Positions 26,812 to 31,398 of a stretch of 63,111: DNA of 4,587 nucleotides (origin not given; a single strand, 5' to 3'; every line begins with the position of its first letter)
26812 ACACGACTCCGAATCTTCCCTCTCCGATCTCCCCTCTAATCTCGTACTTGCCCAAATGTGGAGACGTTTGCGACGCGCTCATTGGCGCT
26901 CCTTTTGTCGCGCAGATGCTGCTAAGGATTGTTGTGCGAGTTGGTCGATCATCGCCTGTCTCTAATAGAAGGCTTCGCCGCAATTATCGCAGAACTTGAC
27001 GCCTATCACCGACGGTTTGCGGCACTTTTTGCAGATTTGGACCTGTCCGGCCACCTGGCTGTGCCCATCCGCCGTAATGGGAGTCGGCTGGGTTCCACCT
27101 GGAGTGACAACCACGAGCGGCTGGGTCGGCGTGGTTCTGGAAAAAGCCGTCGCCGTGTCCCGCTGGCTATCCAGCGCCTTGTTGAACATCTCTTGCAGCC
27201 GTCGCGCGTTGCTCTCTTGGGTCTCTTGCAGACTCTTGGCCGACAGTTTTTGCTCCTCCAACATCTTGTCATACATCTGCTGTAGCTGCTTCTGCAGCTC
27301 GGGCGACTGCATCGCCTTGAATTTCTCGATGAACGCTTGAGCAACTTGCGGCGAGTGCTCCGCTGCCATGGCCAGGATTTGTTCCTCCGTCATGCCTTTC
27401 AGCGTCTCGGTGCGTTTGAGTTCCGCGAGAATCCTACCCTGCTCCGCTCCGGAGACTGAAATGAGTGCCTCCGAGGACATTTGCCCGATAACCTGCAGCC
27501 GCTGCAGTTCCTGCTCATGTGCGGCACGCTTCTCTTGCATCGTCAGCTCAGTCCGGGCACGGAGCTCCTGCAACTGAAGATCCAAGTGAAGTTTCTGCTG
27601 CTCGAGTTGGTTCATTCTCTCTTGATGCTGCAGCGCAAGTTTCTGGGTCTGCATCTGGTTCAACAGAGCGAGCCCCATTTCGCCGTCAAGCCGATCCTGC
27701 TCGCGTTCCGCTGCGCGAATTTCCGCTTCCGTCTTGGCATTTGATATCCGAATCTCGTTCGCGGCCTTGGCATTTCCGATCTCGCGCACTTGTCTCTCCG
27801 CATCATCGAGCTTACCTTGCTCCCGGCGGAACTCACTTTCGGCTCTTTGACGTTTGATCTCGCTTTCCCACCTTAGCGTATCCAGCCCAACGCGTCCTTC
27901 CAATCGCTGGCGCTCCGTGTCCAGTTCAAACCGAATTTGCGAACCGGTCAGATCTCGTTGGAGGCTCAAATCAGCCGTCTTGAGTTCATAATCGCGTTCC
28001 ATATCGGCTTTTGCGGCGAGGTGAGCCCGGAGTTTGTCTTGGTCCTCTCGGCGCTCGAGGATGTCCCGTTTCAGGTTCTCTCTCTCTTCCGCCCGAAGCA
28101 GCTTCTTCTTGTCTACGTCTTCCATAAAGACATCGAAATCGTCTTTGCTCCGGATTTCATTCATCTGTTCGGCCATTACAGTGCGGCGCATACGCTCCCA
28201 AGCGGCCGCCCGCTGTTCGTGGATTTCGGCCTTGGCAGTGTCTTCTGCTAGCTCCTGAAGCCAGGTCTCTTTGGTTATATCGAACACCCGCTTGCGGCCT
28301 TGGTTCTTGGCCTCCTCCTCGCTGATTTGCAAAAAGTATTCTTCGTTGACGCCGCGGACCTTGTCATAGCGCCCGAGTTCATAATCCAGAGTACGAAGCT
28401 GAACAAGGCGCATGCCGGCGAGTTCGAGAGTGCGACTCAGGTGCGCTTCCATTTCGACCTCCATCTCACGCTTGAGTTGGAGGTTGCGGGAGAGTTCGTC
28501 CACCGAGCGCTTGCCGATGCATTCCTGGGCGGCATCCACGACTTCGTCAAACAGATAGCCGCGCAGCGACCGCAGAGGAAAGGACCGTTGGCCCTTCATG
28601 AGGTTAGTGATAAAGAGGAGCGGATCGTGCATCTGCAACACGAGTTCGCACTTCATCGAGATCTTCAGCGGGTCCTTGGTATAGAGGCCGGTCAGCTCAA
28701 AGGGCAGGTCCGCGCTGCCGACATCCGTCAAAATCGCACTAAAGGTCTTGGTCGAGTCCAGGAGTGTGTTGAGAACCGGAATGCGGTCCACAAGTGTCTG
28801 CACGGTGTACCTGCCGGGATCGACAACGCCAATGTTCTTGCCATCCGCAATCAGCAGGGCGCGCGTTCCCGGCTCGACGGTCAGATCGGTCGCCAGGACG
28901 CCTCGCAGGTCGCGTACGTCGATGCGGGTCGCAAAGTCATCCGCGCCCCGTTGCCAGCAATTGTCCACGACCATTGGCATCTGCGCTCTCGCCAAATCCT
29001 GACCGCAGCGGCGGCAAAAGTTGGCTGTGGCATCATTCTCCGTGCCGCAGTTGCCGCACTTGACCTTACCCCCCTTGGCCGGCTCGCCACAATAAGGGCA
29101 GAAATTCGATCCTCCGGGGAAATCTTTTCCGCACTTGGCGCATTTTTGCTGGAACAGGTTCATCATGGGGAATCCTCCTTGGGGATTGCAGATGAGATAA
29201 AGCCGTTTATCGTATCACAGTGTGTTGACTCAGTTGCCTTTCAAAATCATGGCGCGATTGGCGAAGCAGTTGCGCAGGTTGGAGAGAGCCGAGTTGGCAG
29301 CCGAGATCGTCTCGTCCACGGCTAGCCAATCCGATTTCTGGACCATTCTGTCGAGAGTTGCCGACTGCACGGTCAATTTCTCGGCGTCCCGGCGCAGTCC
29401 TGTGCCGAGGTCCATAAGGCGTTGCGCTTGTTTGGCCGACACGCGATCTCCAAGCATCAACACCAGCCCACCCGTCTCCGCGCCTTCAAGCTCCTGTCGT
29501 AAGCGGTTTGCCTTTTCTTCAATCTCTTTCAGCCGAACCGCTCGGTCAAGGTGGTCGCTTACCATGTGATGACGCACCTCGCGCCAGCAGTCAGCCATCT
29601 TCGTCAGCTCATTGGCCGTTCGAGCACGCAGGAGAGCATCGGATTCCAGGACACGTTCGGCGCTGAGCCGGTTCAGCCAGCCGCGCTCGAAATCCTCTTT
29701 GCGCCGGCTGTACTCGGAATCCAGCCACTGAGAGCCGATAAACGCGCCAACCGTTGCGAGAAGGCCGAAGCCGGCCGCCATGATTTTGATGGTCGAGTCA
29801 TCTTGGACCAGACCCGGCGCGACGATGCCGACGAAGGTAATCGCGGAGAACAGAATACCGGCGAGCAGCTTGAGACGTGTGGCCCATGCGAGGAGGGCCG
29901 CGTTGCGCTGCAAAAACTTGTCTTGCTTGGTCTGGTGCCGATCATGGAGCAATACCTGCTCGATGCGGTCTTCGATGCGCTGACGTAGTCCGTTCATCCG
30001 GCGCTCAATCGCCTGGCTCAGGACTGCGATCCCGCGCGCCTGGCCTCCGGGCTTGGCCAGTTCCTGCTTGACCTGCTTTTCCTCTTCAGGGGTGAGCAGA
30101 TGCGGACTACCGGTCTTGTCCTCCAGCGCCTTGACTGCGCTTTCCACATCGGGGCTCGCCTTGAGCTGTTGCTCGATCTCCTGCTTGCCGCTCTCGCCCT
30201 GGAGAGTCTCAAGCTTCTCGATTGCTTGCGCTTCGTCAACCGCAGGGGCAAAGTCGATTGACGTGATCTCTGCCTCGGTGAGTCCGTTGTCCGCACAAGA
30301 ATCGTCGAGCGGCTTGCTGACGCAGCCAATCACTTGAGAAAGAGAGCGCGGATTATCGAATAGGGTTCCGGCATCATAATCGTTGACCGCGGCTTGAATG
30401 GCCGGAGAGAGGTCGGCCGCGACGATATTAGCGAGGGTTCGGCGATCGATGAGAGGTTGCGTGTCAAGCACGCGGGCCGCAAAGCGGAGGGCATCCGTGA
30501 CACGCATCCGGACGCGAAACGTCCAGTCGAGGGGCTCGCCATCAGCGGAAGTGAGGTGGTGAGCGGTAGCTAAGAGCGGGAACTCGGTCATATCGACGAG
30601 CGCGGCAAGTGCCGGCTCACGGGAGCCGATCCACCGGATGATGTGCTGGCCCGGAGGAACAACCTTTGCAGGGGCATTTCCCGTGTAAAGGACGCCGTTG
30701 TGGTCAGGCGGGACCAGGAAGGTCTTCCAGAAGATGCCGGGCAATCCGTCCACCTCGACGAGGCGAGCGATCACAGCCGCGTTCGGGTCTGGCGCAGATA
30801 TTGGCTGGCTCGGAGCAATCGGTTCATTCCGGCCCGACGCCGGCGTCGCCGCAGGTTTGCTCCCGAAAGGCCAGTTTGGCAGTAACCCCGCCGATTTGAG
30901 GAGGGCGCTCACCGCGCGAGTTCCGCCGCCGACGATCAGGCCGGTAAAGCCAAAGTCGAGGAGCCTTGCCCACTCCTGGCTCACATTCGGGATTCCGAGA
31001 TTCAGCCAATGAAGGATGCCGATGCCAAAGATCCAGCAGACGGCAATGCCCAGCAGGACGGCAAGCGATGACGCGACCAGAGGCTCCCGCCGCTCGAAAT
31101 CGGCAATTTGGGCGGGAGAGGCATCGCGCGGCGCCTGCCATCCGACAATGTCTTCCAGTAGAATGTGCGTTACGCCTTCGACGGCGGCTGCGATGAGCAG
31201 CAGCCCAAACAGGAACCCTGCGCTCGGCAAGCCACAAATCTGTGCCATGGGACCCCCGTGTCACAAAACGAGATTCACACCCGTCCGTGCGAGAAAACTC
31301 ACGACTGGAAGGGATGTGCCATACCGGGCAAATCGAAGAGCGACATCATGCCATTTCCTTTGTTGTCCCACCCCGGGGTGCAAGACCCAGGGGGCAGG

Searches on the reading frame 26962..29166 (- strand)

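Call 9: search_protein_families(library=pfam, proteins=[window:26962-29166:-], max_evalue=0.001)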
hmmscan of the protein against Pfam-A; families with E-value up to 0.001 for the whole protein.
window:26962-29166:- (734 aa): 9 families
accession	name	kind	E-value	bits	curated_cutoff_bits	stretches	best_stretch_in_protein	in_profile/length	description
PF12773.13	DZR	-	1.4e-11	44.8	27.3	1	9-55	1-45/45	Double zinc ribbon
PF13240.11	Zn_Ribbon_1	-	2.2e-10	40.4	25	1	36-58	1-23/23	zinc-ribbon domain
PF24463.1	DUF7577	-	9.6e-08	31.9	28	1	34-58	2-26/27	Domain of unknown function (DUF7577)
PF01145.31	Band_7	-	1.1e-06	29.3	23.6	1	96-258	2-141/176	SPFH domain / Band 7 family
PF17032.10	Zn_ribbon_15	-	1.4e-06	29.4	28.9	0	6-27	52-73/73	zinc-ribbon family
PF24460.1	DUF7575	-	2.9e-06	26.9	28.5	0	33-58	2-27/28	Domain of unknown function (DUF7575)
PF13248.11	Zn_ribbon_3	-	7e-06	25.8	27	1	34-58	2-26/26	zinc-ribbon domain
PF18912.6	DZR_2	-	1.9e-05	24.8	27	0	22-61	9-49/56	Double zinc ribbon domain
PF13421.11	Band_7_1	-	0.00096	19.3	24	0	94-142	16-62/211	SPFH domain-Band 7 family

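Call 70: search_protein_families(library=ncbifam, proteins=[window:26962-29166:-], max_evalue=0.001)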
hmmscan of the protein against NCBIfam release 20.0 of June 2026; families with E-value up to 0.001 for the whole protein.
window:26962-29166:- (734 aa): 0 families

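Call 71: search_protein_families(library=padloc, proteins=[window:26962-29166:-], max_evalue=0.001)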
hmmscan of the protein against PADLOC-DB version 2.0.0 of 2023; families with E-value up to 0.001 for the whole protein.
window:26962-29166:- (734 aa): 0 families

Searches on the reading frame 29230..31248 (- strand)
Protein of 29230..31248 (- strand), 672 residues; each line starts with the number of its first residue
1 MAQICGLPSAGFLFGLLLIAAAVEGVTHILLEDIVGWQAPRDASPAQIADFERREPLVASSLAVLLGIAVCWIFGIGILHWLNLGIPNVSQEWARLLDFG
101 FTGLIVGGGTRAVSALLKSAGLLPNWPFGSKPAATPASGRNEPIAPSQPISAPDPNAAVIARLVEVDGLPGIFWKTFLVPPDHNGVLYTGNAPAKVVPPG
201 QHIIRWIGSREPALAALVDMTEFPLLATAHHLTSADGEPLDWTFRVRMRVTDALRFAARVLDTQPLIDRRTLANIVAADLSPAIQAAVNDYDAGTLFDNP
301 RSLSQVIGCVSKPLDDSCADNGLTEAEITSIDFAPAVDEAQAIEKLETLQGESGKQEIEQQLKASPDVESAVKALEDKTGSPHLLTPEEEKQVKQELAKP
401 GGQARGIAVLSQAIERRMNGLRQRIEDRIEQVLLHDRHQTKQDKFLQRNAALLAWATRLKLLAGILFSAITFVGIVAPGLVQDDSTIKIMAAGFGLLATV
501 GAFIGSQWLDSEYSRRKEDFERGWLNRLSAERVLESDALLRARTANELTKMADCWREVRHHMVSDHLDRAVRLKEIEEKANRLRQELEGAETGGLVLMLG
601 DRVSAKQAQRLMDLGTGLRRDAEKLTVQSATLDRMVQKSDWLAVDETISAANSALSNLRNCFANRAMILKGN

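Call 4: search_protein_families(library=pfam, proteins=[window:29230-31248:-], max_evalue=0.01)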
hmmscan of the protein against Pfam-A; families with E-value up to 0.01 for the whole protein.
window:29230-31248:- (672 aa): 1 family
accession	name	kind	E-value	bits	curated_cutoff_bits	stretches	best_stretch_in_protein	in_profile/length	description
PF01145.31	Band_7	-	1.2e-10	42.2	23.6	1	179-360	3-171/176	SPFH domain / Band 7 family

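Call 30: find_encoding_contigs(protein=window:29230-31248:-, flank=6000, max_places=10)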
Protein window:29230-31248:- (672 aa): 1 contig read that carries it; 1 place shown.
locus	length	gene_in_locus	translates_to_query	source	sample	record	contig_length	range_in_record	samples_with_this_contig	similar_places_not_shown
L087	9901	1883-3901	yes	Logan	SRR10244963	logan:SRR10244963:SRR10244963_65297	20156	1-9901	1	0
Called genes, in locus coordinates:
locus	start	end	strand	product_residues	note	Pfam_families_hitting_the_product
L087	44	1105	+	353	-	PF00078:RVT_1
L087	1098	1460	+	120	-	PF05635:23S_rRNA_IVP (weak), PF22296:bAvd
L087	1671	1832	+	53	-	-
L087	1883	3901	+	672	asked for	PF01145:Band_7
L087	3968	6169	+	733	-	PF12773:DZR, PF13248:Zn_ribbon_3 (faint), PF17032:Zn_ribbon_15 (faint), PF18912:DZR_2 (faint), PF24460:DUF7575 (faint), PF13240:Zn_Ribbon_1 (weak), PF24463:DUF7577, PF01145:Band_7 (weak)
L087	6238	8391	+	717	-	PF00069:Pkinase, PF07714:PK_Tyr_Ser-Thr, PF08400:phage_tail_N (faint)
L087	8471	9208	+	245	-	-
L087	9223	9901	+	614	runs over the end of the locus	PF00069:Pkinase, PF07714:PK_Tyr_Ser-Thr, PF03109:ABC1 (weak), PF01636:APH (faint), PF14531:Kinase-like (weak)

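Call 70: search_protein_families(library=ncbifam, proteins=[window:29230-31248:-], max_evalue=0.001)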
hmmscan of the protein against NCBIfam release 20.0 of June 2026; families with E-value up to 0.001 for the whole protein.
window:29230-31248:- (672 aa): 1 family
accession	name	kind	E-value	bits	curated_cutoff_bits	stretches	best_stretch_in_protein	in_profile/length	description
NF047596.1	LIMLP_15305_fam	equivalog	0.00089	19.2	210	0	530-668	34-172/175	LIMLP_15305 family protein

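Call 71: search_protein_families(library=padloc, proteins=[window:29230-31248:-], max_evalue=0.001)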
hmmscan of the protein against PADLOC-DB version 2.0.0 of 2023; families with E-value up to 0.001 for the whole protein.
window:29230-31248:- (672 aa): 0 families
